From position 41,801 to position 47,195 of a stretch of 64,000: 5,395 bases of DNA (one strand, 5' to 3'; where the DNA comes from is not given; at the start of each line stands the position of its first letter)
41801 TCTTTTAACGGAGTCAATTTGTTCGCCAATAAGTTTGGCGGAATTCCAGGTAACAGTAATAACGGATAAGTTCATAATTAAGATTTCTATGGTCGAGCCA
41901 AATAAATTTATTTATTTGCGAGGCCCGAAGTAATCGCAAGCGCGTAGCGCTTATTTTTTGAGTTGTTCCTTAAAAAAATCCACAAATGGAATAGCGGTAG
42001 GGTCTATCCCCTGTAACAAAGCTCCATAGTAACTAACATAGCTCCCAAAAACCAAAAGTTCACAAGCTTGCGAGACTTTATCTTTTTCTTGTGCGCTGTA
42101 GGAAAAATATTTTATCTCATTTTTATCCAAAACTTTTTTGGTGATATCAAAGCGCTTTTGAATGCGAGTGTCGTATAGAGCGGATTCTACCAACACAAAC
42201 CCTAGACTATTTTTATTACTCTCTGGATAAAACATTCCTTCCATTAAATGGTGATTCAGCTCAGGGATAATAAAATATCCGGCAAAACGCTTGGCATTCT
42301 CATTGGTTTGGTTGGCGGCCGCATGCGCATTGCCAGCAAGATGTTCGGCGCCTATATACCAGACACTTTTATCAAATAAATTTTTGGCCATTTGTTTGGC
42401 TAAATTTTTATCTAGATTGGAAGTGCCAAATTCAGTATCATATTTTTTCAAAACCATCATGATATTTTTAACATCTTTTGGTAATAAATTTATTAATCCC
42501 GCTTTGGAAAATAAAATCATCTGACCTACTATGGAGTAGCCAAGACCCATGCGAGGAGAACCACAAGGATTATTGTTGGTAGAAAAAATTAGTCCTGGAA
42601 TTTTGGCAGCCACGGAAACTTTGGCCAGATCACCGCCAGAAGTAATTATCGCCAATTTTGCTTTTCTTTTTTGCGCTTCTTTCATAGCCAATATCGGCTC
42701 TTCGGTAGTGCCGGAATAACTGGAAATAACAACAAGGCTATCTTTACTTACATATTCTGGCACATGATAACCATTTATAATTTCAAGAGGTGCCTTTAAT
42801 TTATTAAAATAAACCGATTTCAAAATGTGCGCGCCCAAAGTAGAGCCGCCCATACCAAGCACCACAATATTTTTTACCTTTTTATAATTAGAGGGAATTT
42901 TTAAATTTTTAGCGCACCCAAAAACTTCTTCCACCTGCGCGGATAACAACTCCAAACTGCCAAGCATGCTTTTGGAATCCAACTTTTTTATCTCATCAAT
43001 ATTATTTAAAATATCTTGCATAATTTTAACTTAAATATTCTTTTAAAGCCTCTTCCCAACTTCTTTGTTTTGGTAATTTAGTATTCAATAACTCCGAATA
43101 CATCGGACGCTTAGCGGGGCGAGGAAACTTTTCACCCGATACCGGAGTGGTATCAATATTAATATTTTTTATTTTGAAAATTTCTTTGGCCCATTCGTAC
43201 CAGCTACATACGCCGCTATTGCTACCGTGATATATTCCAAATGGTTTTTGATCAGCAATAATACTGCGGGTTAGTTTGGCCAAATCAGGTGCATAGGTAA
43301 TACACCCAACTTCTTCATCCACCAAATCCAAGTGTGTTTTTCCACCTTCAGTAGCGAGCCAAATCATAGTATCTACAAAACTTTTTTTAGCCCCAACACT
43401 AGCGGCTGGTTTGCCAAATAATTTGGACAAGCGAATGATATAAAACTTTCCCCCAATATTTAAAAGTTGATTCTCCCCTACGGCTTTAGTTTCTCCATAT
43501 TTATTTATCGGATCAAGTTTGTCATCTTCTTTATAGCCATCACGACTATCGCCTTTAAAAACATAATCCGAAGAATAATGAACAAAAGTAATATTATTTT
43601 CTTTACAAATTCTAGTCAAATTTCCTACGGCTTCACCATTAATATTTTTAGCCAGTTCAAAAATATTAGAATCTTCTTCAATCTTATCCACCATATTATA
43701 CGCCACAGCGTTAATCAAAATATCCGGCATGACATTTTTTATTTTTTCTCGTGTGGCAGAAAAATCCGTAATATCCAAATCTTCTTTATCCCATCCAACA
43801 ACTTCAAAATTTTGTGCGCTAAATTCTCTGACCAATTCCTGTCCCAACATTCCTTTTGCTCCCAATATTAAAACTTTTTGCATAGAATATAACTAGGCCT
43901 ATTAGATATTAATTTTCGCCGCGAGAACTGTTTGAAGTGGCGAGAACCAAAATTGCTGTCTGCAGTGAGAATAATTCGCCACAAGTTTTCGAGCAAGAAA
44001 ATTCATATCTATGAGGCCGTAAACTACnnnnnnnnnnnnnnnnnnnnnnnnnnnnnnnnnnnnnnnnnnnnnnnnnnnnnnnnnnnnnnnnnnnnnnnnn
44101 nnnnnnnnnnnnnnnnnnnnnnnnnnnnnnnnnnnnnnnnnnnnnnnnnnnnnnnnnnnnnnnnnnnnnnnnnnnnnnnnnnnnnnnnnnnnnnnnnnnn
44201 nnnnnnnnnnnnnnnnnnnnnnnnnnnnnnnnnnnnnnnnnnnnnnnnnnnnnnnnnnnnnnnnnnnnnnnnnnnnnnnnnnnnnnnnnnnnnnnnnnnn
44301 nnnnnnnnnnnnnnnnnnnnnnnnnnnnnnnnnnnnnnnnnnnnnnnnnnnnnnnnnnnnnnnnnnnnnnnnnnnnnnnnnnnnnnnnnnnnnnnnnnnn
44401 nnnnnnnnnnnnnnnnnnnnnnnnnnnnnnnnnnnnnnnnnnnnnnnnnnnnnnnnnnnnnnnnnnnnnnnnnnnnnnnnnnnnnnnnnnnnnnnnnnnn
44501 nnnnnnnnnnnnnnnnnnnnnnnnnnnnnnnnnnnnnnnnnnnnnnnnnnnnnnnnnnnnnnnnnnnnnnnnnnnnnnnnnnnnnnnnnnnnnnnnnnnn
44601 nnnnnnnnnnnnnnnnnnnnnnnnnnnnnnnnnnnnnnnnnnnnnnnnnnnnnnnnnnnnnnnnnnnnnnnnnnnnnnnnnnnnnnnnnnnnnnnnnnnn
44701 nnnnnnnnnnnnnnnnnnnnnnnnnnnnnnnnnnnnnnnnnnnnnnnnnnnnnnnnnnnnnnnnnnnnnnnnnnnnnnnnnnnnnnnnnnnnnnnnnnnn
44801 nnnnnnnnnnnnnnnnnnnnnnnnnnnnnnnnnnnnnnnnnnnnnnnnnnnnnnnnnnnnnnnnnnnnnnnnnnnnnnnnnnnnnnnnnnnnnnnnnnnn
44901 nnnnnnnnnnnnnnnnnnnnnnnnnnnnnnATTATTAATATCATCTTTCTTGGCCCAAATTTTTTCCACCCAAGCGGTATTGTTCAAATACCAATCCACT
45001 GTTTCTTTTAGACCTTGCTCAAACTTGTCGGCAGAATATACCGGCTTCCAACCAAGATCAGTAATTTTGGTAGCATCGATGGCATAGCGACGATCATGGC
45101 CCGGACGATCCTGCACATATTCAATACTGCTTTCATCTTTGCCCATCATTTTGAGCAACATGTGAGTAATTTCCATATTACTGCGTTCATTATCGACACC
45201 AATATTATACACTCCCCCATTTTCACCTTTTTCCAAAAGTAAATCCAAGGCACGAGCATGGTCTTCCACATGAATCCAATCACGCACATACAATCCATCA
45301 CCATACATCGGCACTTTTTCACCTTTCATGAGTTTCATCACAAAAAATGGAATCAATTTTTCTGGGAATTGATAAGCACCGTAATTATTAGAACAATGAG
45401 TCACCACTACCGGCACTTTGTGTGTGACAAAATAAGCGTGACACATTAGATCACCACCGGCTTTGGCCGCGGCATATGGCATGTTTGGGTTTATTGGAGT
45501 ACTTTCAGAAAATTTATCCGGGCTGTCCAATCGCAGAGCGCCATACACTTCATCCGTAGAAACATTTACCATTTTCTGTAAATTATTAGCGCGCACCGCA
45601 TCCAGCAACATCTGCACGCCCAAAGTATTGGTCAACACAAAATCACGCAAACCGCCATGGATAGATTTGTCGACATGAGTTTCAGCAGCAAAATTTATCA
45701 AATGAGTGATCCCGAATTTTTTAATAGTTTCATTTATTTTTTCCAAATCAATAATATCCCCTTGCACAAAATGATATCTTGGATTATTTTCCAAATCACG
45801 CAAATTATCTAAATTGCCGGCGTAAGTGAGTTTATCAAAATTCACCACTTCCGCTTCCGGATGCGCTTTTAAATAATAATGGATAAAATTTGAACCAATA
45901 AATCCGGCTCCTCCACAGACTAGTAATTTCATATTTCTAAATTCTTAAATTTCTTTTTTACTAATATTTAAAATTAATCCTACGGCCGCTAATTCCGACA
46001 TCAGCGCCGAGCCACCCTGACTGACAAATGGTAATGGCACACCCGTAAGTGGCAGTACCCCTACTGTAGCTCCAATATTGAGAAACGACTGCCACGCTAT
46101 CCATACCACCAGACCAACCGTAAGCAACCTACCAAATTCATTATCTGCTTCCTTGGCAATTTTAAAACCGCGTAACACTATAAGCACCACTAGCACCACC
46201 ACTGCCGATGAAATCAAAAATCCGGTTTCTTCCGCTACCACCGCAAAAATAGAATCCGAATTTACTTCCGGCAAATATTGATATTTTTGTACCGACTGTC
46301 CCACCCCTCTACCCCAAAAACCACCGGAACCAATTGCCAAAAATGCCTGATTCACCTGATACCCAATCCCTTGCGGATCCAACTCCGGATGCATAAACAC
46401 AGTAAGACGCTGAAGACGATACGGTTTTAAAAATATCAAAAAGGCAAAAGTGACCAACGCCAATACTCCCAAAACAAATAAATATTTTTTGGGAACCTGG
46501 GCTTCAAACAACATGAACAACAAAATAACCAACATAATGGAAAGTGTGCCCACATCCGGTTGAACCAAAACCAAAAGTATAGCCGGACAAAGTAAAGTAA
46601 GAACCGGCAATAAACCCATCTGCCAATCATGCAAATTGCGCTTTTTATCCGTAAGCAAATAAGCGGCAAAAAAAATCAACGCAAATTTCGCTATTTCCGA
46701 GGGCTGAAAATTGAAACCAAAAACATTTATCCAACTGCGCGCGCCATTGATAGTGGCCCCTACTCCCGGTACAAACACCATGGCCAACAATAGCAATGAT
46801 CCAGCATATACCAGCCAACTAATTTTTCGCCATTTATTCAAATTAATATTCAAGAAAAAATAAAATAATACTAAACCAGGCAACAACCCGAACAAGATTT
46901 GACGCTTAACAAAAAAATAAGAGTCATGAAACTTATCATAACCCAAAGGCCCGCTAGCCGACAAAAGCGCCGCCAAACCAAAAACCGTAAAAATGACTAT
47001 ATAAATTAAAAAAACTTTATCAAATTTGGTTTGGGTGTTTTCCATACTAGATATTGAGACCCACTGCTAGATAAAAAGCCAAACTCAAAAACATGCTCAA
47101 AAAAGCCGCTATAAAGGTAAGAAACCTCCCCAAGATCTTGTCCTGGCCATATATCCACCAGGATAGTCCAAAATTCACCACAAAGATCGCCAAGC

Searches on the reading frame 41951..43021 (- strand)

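Call 78: search_protein_families(library=pfam, proteins=[window:41951-43021:-], max_evalue=0.0001)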
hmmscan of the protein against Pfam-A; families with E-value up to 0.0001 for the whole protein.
window:41951-43021:- (356 aa): 2 families
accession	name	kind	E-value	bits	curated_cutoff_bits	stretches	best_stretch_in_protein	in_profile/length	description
PF10432.14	bact-PGI_C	-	1.6e-29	103.3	24.5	1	205-354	2-151/151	Bacterial phospho-glucose isomerase C-terminal SIS domain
PF01380.27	SIS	-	9.6e-07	29.1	25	1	47-129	3-89/131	SIS domain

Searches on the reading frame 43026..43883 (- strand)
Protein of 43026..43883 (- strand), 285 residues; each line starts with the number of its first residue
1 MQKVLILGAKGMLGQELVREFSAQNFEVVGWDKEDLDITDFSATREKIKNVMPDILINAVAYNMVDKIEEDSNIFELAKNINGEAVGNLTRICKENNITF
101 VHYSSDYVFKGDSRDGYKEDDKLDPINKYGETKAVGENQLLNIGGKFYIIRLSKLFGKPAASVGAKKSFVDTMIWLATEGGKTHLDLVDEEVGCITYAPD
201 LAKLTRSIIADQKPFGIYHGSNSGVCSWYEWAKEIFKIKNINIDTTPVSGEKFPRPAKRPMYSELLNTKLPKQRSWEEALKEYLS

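Call 78: search_protein_families(library=pfam, proteins=[window:43026-43883:-], max_evalue=0.0001)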
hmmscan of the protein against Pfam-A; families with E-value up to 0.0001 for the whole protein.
window:43026-43883:- (285 aa): 4 families
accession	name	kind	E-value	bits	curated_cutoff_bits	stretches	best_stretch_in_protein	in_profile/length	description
PF04321.23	RmlD_sub_bind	-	1.3e-73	248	27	1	3-284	2-282/287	RmlD substrate binding domain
PF01370.27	Epimerase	-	4.8e-20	72.4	20.9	1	4-175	1-191/240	NAD dependent epimerase/dehydratase family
PF16363.11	GDP_Man_Dehyd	-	3.8e-09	36.9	27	1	35-231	58-261/332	GDP-mannose 4,6 dehydratase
PF07993.18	NAD_binding_4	-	4.9e-05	23.1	20.1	0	78-181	108-233/258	Male sterility protein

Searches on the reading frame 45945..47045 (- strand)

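Call 46: search_protein_families(library=pfam, proteins=[window:45945-47045:-], max_evalue=0.0001)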
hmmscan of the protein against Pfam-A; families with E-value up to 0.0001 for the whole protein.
window:45945-47045:- (366 aa): 1 family
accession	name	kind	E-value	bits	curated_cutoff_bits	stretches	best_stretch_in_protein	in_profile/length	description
PF01098.24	FTSW_RODA_SPOVE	-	4.8e-101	338.7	26.4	1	12-364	4-353/356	Cell cycle protein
